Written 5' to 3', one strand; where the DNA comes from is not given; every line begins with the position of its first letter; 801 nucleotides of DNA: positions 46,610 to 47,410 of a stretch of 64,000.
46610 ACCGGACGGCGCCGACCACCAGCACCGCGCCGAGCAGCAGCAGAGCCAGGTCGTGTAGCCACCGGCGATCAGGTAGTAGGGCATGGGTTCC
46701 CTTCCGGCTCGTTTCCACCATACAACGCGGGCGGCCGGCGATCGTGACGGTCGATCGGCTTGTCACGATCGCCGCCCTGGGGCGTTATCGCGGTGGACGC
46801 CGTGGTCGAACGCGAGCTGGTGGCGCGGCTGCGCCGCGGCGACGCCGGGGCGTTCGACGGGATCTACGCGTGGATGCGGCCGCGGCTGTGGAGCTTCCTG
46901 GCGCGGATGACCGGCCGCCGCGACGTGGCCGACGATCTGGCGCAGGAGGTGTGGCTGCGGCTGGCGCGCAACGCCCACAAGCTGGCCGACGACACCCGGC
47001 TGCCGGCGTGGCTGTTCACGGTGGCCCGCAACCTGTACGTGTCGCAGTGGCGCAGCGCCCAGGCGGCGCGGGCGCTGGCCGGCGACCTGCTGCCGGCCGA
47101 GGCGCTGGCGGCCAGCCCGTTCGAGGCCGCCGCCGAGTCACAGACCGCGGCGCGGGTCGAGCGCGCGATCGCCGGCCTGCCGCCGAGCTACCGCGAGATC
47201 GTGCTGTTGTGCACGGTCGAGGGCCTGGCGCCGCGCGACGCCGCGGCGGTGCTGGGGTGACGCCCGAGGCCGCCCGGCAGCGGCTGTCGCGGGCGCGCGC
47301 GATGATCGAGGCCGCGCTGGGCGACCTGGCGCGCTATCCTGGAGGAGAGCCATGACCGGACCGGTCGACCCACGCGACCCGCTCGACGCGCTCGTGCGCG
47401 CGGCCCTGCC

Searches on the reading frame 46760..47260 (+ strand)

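Call 44: search_protein_families(library=pfam, proteins=[window:46760-47260:+], max_evalue=0.001)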
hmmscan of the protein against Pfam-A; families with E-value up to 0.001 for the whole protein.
window:46760-47260:+ (166 aa): 2 families
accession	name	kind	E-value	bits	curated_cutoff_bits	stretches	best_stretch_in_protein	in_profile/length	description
PF04542.20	Sigma70_r2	-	8.2e-14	51.6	24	1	40-101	6-69/71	Sigma-70 region 2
PF08281.18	Sigma70_r4_2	-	1.3e-06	28.4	25.7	1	132-166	3-37/54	Sigma-70, region 4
